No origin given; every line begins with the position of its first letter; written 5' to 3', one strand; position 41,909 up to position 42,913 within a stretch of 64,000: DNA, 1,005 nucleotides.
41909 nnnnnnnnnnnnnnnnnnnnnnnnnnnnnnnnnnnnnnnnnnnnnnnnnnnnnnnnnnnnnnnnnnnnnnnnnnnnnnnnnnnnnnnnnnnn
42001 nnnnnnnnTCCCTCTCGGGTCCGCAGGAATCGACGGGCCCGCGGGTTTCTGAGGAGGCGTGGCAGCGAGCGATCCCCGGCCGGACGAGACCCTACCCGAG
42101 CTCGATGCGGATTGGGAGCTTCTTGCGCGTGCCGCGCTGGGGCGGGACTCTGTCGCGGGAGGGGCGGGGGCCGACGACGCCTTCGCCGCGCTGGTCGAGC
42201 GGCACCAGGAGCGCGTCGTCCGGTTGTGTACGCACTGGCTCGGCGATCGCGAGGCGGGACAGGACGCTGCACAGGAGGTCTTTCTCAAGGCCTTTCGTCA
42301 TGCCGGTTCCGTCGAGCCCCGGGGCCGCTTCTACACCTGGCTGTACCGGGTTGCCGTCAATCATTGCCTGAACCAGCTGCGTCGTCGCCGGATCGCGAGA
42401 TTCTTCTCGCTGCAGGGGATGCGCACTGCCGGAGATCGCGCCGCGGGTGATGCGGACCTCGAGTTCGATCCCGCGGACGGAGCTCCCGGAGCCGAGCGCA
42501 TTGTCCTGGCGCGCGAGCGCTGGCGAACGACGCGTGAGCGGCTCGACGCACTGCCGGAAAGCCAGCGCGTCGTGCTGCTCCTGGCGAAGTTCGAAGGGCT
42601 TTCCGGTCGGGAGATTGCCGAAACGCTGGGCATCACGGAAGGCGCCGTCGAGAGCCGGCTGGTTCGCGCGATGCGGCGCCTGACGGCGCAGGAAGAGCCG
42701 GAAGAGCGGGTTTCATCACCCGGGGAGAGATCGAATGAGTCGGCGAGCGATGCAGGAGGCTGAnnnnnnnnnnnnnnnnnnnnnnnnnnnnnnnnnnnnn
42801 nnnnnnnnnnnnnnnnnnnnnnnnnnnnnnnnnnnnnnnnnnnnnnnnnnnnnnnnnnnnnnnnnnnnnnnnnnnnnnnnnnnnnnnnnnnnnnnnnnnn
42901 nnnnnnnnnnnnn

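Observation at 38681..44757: Translationally coupled module: blue-copper-type periplasmic protein, Cache/HAMP/cyclase-like Ser/Thr kinase, ECF sigma, anti-sigma-like and CpxP-like proteins, followed by CorA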

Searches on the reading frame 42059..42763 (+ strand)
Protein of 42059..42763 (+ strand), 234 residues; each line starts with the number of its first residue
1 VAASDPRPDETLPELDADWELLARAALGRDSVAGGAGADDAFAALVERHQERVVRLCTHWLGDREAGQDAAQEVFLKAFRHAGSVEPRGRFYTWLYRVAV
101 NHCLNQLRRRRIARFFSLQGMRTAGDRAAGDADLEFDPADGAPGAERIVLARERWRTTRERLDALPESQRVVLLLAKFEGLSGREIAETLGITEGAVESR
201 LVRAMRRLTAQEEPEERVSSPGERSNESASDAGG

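Call 3: search_protein_families(library=pfam, proteins=[window:42059-42763:+], max_evalue=0.1)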
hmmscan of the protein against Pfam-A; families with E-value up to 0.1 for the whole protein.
window:42059-42763:+ (234 aa): 14 families
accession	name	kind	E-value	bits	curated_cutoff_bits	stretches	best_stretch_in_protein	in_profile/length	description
PF04542.20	Sigma70_r2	-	1.4e-16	60.4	24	1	45-111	1-69/71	Sigma-70 region 2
PF08281.18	Sigma70_r4_2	-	1.6e-16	60.1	25.7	1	159-208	5-54/54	Sigma-70, region 4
PF04545.22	Sigma70_r4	-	3.6e-11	42.8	24.1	1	162-208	2-48/50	Sigma-70, region 4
PF07638.17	Sigma70_ECF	-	1.3e-05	25.7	21.1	1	37-205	14-176/185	ECF sigma factor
PF00196.25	GerE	-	0.0034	17.4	23.5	1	178-212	15-49/57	Bacterial regulatory proteins, luxR family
PF13384.12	HTH_23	-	0.0051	17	24.6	1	170-203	9-39/50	Homeodomain-like domain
PF18598.6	TetR_C_36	-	0.0065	16.9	33.7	0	34-87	15-68/111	Tetracyclin repressor-like, C-terminal domain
PF13412.12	HTH_24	-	0.0086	16.1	21.9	1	171-201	8-38/48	Winged helix-turn-helix DNA-binding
PF04967.18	HTH_10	-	0.011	15.9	23.1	1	182-209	25-52/53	HTH DNA binding domain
PF22233.2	PhyR_sigma-like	-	0.031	14.5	27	1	164-208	3-47/50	Response regulator PhyR, sigma-like domain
PF13404.12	HTH_AsnC-type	-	0.043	14.1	27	0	184-203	21-40/42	AsnC-type helix-turn-helix domain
PF12802.13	MarR_2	-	0.056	14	27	0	170-198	9-38/61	MarR family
PF13518.12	HTH_28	-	0.064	13.8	25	0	170-205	4-36/52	Helix-turn-helix domain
PF21476.4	PF0610-like_N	-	0.079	13.6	33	1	169-200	4-34/50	PF0610-like, N-terminal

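Call 4: search_protein_families(library=ncbifam, proteins=[window:42059-42763:+], max_evalue=0.1)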
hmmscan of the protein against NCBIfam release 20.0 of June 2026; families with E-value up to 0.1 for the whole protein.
window:42059-42763:+ (234 aa): 101 families (the best 25 are shown)
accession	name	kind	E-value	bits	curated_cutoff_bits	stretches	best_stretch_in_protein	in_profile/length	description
NF004113.0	PRK05602.1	equivalog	9.6e-33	113.6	208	1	35-212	40-201/211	RNA polymerase sigma factor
TIGR02937.1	sigma70-ECF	superfamily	1.4e-28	99.6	42.9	1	40-209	1-162/165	sigma-70 family RNA polymerase sigma factor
NF007225.0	PRK09643.1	equivalog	1.9e-28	99.6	190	1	36-212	23-182/204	RNA polymerase sigma factor SigM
NF009166.1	PRK12513.1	equivalog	5.6e-28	98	206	1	36-210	18-184/193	RNA polymerase sigma factor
NF008888.0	PRK11922.1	equivalog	2.3e-27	96.1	204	1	36-209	26-193/231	RNA polymerase sigma factor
TIGR02939.1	RpoE_Sigma70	equivalog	1.2e-26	93.9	236.15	1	37-207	17-181/190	RNA polymerase sigma factor RpoE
NF007223.0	PRK09641.1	equivalog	1.8e-26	93.1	209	1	36-208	14-180/187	RNA polymerase sigma factor SigW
TIGR02985.1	Sig70_bacteroi1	subfamily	3.8e-26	92.2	126.4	1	41-209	2-159/162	RNA polymerase sigma-70 factor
TIGR02948.1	SigW_bacill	equivalog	3.7e-25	89.1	243.1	1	36-208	14-180/187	RNA polymerase sigma factor SigW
NF006089.0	PRK08241.1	subfamily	5.6e-25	88.1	240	1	36-224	18-217/343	RNA polymerase subunit sigma-70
NF009176.0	PRK12524.1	equivalog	1.1e-24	87.3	264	1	36-212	22-184/196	RNA polymerase sigma factor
TIGR02983.1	SigE-fam_strep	subfamily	2.7e-22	79.4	141.55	1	37-213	3-159/162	SigE family RNA polymerase sigma factor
NF058625.1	sigma_PG0214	equivalog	9.8e-22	77.4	130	1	40-209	4-158/170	GFO_1088 family ECF-type sigma factor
TIGR02960.1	SigX5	hypoth_equivalog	1.5e-21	76.9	264.75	1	38-220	3-197/322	RNA polymerase sigma-70 factor, TIGR02960 family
NF009190.0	PRK12538.1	equivalog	1.9e-21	76.9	303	1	5-211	38-218/233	RNA polymerase sigma factor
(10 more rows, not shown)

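Call 26: find_homologous_proteins(query=window:42059-42763:+)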
Query window:42059-42763:+ (234 aa): 2031 proteins with E <= 0.001 among 8000 candidates; the best 120 are listed.
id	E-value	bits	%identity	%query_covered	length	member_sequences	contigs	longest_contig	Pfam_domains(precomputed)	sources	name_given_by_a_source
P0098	1.7e-146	504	100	100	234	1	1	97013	PF07638.18,PF04545.23,PF04542.21,PF08281.19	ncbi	ncbi:MAG: RNA polymerase sigma factor [Thermoanaerobaculia bacterium]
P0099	1.8e-85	304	67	100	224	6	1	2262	PF07638.18,PF04545.23,PF04542.21,PF08281.19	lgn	-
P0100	6.8e-85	302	74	85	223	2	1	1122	PF07638.18,PF04545.23,PF04542.21,PF08281.19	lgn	-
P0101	7.2e-83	296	71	88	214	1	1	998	PF07638.18,PF04545.23,PF04542.21,PF08281.19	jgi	jgi:RNA polymerase sigma-70 factor (ECF subfamily)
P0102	1.8e-82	294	69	94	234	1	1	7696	PF07638.18,PF04545.23,PF04542.21,PF08281.19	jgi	-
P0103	4.7e-82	293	71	88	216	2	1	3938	PF07638.18,PF04545.23,PF04542.21,PF08281.19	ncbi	-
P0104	5.5e-82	293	71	87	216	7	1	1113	PF07638.18,PF04545.23,PF04542.21,PF08281.19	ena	-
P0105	5.7e-82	293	69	91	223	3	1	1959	PF07638.18,PF04545.23,PF04542.21,PF08281.19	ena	-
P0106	5.8e-82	293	71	88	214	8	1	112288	PF07638.18,PF04545.23,PF04542.21,PF08281.19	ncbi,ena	-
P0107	6.0e-82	292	71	88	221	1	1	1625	PF07638.18,PF04545.23,PF04542.21,PF08281.19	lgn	-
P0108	2.3e-81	291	73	85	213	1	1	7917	PF07638.18,PF04545.23,PF04542.21,PF08281.19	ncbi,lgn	-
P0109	2.7e-81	290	68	93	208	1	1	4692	PF07638.18,PF04545.23,PF04542.21,PF08281.19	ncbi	ncbi:MAG: RNA polymerase sigma factor, partial [Thermoanaerobaculia bacterium]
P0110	4.5e-81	290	69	94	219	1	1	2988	PF07638.18,PF04545.23,PF04542.21,PF08281.19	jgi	jgi:RNA polymerase sigma-70 factor (ECF subfamily)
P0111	4.5e-81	290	72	85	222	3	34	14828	PF07638.18,PF04545.23,PF04542.21,PF08281.19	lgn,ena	-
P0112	4.9e-81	289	70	85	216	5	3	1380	PF07638.18,PF04545.23,PF04542.21,PF08281.19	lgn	-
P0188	2.5e-62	228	60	79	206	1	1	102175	PF07638.18,PF04545.23,PF04542.21,PF08281.19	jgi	jgi:RNA polymerase sigma factor (sigma-70 family)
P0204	8.2e-61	223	60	85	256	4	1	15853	PF07638.18,PF04545.23,PF04542.21,PF08281.19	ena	-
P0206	9.5e-61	223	59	86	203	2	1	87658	PF07638.18,PF04545.23,PF04542.21,PF08281.19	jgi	jgi:RNA polymerase sigma factor (sigma-70 family)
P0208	1.1e-60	223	57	86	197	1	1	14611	PF07638.18,PF04545.23,PF04542.21,PF08281.19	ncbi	-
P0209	1.2e-60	223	65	79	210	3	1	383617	PF07638.18,PF04545.23,PF04542.21,PF08281.19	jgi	jgi:RNA polymerase sigma-70 factor (ECF subfamily)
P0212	1.8e-60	222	56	91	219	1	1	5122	PF07638.18,PF04545.23,PF04542.21,PF08281.19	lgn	-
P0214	2.3e-60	222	52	90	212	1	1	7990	PF07638.18,PF04545.23,PF04542.21,PF08281.19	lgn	-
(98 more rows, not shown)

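Call 27: find_encoding_contigs(protein=P0209, flank=6000, max_places=1)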
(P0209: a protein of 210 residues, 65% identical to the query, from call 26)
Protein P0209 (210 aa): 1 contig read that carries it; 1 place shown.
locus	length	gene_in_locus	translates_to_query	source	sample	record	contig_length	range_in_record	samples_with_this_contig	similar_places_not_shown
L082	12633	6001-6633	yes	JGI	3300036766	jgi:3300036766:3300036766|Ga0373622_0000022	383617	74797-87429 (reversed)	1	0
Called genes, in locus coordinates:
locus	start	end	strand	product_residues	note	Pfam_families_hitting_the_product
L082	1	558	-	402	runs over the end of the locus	-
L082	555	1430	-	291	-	-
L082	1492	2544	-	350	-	PF04443:LuxE (weak)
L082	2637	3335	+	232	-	-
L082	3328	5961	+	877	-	PF14827:dCache_3, PF00672:HAMP, PF00069:Pkinase, PF07714:PK_Tyr_Ser-Thr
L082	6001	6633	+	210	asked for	PF07638:Sigma70_ECF (faint), PF04542:Sigma70_r2, PF08281:Sigma70_r4_2, PF04545:Sigma70_r4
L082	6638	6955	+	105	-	-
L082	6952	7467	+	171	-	PF13801:Metal_resist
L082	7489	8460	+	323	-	PF01544:CorA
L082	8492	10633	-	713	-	PF00989:PAS (weak), PF08448:PAS_4, PF13188:PAS_8 (faint), PF13426:PAS_9, PF01590:GAF, PF13185:GAF_2, PF00990:GGDEF, PF00563:EAL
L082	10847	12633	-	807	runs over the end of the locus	PF12705:PDDEXK_1 (weak), PF00270:DEAD (weak), PF04851:ResIII (faint), PF06733:DEAD_2, PF13307:Helicase_C_2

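Call 28: find_encoding_contigs(protein=P0188, flank=6000, max_places=1)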
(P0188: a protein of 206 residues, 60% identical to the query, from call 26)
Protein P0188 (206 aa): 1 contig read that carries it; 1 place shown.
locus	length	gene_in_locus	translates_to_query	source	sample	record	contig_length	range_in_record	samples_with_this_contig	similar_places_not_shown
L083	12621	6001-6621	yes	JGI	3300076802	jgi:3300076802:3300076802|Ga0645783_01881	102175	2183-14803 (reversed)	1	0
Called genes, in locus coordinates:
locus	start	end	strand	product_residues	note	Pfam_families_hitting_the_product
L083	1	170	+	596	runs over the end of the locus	PF00501:AMP-binding, PF23562:AMP-binding_C_3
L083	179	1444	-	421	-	PF05893:LuxC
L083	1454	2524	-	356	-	PF04443:LuxE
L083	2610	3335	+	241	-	-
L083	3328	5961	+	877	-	PF14827:dCache_3, PF00672:HAMP, PF00069:Pkinase, PF07714:PK_Tyr_Ser-Thr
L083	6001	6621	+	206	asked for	PF07638:Sigma70_ECF (faint), PF04542:Sigma70_r2, PF08281:Sigma70_r4_2, PF04545:Sigma70_r4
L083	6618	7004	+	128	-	-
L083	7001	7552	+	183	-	PF13801:Metal_resist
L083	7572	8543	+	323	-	PF01544:CorA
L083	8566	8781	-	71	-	PF13307:Helicase_C_2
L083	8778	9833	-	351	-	-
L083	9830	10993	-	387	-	PF00270:DEAD, PF04851:ResIII (weak)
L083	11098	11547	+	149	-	PF01773:Nucleos_tra2_N, PF07670:Gate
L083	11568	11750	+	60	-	PF07662:Nucleos_tra2_C (weak)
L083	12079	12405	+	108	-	PF07662:Nucleos_tra2_C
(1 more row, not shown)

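Call 29: find_encoding_contigs(protein=P0206, flank=6000, max_places=1)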
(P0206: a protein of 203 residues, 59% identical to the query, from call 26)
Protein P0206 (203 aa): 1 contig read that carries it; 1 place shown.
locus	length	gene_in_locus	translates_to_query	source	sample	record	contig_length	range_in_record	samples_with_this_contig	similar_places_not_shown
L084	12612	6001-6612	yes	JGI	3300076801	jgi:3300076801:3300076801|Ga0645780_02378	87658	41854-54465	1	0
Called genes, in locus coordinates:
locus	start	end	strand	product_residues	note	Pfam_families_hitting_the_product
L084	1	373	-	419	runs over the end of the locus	PF05893:LuxC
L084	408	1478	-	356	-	PF01926:MMR_HSR1, PF06071:YchF-GTPase_C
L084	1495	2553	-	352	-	PF00501:AMP-binding (faint), PF04443:LuxE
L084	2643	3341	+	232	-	PF00127:Copper-bind (faint)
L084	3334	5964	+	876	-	PF14827:dCache_3, PF00672:HAMP, PF00069:Pkinase, PF07714:PK_Tyr_Ser-Thr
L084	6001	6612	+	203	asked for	PF07638:Sigma70_ECF (faint), PF04542:Sigma70_r2, PF08281:Sigma70_r4_2, PF04545:Sigma70_r4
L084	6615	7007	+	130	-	-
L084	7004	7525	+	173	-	PF13801:Metal_resist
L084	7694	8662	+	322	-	PF01544:CorA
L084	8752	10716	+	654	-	PF13088:BNR_2 (faint), PF14870:PSII_BNR (faint), PF02012:BNR (faint), PF15902:Sortilin-Vps10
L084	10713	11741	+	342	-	PF00023:Ank (faint), PF13637:Ank_4 (faint), PF13606:Ank_3 (faint), PF12796:Ank_2 (weak)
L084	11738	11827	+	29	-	-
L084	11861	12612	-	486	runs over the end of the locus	PF00756:Esterase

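Call 62: search_dna_similar(query=window:42059-42763:+, collection=plasmids, mode=protein, max_evalue=1e-10, max_rows=15)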
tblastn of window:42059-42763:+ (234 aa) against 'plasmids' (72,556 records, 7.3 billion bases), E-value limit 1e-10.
Records with a match: 157; places in all: 159; records where one place covers at least 80% of the query: 48.
Best place of each record, by identity: <60% 157.
By first word of the organism name: Sphingobium 23; Rhizobium 17; Sinorhizobium 11; Sphingomonas 11; Ensifer 9; Novosphingobium 7; Streptomyces 6; Agrobacterium 5; Azospirillum 5; Shinella 3; and 39 more.
By predicted mobility (MOB-suite, as given by PLSDB): non-mobilizable 90; conjugative 49; mobilizable 18.
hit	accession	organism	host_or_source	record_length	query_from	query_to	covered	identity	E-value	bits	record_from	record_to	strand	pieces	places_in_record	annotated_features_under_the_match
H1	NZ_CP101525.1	Burkholderia arboris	mixed culture,soil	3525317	16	211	84%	36.5%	3e-15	81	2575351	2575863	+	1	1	none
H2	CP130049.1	Sinorhizobium meliloti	Medicago,Cell culture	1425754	11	227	93%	32.6%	4e-15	81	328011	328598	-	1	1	sigma-70 family RNA polymerase sigma factor | hypothetical protein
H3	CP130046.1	Sinorhizobium meliloti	Medicago,Cell culture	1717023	11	227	93%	32.6%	4e-15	81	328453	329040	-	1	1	sigma-70 family RNA polymerase sigma factor | hypothetical protein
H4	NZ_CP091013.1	Burkholderia cenocepacia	-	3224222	16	211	84%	36.0%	5e-15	81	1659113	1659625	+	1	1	none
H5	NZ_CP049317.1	Caballeronia sp. SBC2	whole organism,soil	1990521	11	208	85%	34.7%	1e-12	74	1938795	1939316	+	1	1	none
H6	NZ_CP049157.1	Caballeronia sp. SBC1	whole organism,soil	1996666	11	208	85%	34.7%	1e-12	74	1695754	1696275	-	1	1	none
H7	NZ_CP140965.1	Sinorhizobium medicae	Medicago lupulina,whole organism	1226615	11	210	85%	33.8%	8e-16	83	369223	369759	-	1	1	record has no annotation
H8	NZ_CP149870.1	Sinorhizobium medicae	Melilotus albus,Cell Culture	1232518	11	210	85%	33.8%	8e-16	83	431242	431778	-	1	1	record has no annotation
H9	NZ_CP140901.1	Sinorhizobium medicae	Medicago lupulina,whole organism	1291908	11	210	85%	33.8%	8e-16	83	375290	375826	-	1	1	record has no annotation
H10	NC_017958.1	Tistrella mobilis KA081020-065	-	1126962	45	214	73%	39.2%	3e-19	93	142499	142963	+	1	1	record has no annotation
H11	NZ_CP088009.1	Rhizobium sp. T136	Melilotus albus,Cell culture,root nodule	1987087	1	206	88%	32.2%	3e-11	70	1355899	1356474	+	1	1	none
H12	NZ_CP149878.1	Rhizobium sp. T1473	Medicago sativa,Cell Culture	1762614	1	206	88%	32.2%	6e-11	69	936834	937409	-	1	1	none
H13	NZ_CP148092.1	Rhizobium sp. T1470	Medicago sativa,cell culture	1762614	1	206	88%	32.2%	6e-11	69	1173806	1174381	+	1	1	none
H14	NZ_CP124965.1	Agrobacterium tumefaciens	lilac,cell culture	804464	45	227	78%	36.2%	8e-20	95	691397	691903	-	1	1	sigma-70 family RNA polymerase sigma factor | hypothetical protein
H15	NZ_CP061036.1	Sphingomonas aliaeris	whole organism,Pork steak,pork steak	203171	13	218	88%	32.0%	8e-13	74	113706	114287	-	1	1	RNA polymerase sigma factor | periplasmic heavy metal sensor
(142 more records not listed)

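Call 63: get_annotated_region(hit=H15, flank=4000)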
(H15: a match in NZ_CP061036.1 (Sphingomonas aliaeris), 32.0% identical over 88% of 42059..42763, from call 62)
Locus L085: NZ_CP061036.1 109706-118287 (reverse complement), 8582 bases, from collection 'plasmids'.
description: Sphingomonas aliaeris strain DH-S5 plasmid punnamed1, complete sequence
organism: Sphingomonas aliaeris (NCBI taxid 2759526)
taxonomy: Bacteria; Pseudomonadota; Alphaproteobacteria; Sphingomonadales; Sphingomonadaceae; Sphingomonas; Sphingomonas aliaeris
host: -; source: whole organism,Pork steak,pork steak; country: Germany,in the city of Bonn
typing (MOB-suite, as given by PLSDB): non-mobilizable; mating-pair formation MPF_F
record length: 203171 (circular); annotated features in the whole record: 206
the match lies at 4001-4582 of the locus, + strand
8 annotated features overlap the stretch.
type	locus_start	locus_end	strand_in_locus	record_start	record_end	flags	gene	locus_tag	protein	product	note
CDS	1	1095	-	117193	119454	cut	-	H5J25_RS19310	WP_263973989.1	heavy metal translocating P-type ATPase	-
CDS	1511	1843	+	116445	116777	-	-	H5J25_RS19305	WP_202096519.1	four-helix bundle copper-binding protein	-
CDS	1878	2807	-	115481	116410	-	copD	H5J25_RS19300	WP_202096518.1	copper homeostasis membrane protein CopD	GO:0006825 - copper ion transport [Evidence IEA]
CDS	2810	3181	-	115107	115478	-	copC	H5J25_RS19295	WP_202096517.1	copper homeostasis periplasmic binding protein CopC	GO:0006825 - copper ion transport [Evidence IEA]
CDS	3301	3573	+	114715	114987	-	-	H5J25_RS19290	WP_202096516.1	hypothetical protein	-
CDS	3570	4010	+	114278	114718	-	-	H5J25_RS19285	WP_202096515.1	periplasmic heavy metal sensor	-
CDS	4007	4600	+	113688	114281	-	-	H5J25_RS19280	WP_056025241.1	RNA polymerase sigma factor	GO:0006352 - DNA-templated transcription initiation [Evidence IEA]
CDS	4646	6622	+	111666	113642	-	-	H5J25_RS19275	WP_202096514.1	copper resistance system multicopper oxidase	GO:0006825 - copper ion transport [Evidence IEA]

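Call 64: get_annotated_region(hit=H14, flank=4000)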
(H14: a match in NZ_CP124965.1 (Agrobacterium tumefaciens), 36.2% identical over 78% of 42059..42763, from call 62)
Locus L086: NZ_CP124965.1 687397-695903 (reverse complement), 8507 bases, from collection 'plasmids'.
description: Agrobacterium tumefaciens strain AF1/95 plasmid pAtAF1_95, complete sequence
organism: Agrobacterium tumefaciens (NCBI taxid 358)
taxonomy: Bacteria; Pseudomonadota; Alphaproteobacteria; Hyphomicrobiales; Rhizobiaceae; Agrobacterium; Agrobacterium tumefaciens
host: -; source: lilac,cell culture; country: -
typing (MOB-suite, as given by PLSDB): conjugative; relaxase MOBQ; mating-pair formation MPF_T
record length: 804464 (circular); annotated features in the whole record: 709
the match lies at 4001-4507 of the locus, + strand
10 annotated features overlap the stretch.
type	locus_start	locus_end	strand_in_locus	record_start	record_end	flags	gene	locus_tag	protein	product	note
CDS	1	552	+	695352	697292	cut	-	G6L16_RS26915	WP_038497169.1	primary-amine oxidase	-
CDS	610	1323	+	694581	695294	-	-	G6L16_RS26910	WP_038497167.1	sulfite exporter TauE/SafE family protein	-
CDS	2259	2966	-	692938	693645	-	-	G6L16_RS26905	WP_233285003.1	alpha/beta hydrolase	-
CDS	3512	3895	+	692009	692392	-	-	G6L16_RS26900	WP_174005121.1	hypothetical protein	-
CDS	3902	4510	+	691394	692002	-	-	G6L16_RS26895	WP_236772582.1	sigma-70 family RNA polymerase sigma factor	GO:0006352 - DNA-templated transcription initiation [Evidence IEA]; GO:0006355 - regulation of DNA-templated ...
CDS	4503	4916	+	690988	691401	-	-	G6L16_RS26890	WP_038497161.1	hypothetical protein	-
CDS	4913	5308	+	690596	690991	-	-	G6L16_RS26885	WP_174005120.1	periplasmic heavy metal sensor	-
CDS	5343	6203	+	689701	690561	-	-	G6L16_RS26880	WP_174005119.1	prolyl oligopeptidase family serine peptidase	GO:0006508 - proteolysis [Evidence IEA]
CDS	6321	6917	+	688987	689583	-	-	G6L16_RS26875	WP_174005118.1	hypothetical protein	-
CDS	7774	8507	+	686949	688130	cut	-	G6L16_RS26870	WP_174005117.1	ABC transporter substrate-binding protein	-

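Call 70: find_encoding_contigs(protein=P0214, flank=6000, max_places=1)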
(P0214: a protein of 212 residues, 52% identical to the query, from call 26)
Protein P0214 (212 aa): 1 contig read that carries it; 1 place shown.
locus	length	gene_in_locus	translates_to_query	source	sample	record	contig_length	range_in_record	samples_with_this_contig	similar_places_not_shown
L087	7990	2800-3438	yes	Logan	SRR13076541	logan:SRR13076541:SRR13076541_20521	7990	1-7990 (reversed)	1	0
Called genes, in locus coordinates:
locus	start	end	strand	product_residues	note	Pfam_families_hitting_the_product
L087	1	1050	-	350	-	?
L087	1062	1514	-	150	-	-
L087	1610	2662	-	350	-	PF04443:LuxE, PF00501:AMP-binding (weak)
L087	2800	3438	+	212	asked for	PF07638:Sigma70_ECF (weak), PF04542:Sigma70_r2, PF08281:Sigma70_r4_2, PF04545:Sigma70_r4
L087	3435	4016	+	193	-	-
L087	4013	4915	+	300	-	PF13801:Metal_resist (weak)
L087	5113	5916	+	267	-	-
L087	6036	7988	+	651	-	?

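Call 71: find_encoding_contigs(protein=P0204, flank=6000, max_places=1)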
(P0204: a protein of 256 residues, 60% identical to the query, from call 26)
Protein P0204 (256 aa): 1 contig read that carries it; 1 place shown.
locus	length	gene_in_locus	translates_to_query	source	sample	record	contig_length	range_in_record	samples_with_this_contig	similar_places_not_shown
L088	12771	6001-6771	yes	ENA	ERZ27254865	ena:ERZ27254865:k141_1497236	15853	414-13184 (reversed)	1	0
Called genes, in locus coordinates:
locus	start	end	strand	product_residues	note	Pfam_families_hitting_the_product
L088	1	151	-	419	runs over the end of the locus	PF05893:LuxC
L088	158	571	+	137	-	PF00903:Glyoxalase, PF18029:Glyoxalase_6 (weak)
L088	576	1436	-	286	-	-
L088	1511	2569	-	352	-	PF04443:LuxE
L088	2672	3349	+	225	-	-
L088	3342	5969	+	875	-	PF14827:dCache_3, PF00672:HAMP, PF00069:Pkinase, PF07714:PK_Tyr_Ser-Thr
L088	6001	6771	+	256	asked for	PF07638:Sigma70_ECF (weak), PF04542:Sigma70_r2, PF08281:Sigma70_r4_2, PF04545:Sigma70_r4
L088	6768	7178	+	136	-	-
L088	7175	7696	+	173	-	PF13801:Metal_resist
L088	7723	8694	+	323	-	PF01544:CorA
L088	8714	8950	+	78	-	-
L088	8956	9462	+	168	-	PF00710:Asparaginase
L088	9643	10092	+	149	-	PF01814:Hemerythrin (faint)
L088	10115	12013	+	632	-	PF01558:POR, PF01855:POR_N, PF02780:Transketolase_C (weak), PF17147:PFOR_II (weak)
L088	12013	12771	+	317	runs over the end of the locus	PF02775:TPP_enzyme_C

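Call 73: find_encoding_contigs(protein=P0208, flank=6000, max_places=1)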
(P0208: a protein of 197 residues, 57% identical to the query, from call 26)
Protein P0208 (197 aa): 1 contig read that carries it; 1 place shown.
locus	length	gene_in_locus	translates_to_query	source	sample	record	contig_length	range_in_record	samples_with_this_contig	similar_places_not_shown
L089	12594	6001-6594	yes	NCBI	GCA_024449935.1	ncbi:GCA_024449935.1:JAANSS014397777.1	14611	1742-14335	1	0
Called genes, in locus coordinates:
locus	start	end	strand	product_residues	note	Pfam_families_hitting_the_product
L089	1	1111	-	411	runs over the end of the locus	PF01551:Peptidase_M23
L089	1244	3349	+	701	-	PF00676:E1_dh, PF02775:TPP_enzyme_C (faint), PF13292:DXP_synthase_N, PF02779:Transket_pyr, PF02780:Transketolase_C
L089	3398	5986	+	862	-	PF17203:sCache_3_2 (faint), PF00672:HAMP (faint), PF00069:Pkinase, PF07714:PK_Tyr_Ser-Thr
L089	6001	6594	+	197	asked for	PF07638:Sigma70_ECF, PF04542:Sigma70_r2, PF08281:Sigma70_r4_2, PF04545:Sigma70_r4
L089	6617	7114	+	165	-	-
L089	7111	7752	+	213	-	PF13801:Metal_resist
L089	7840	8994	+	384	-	PF09314:DUF1972 (weak), PF13439:Glyco_transf_4, PF13579:Glyco_trans_4_4, PF00534:Glycos_transf_1, PF13692:Glyco_trans_1_4, PF13524:Glyco_trans_1_2 (weak)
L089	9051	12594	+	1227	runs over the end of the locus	PF02985:HEAT (faint), PF13646:HEAT_2 (weak), PF00027:cNMP_binding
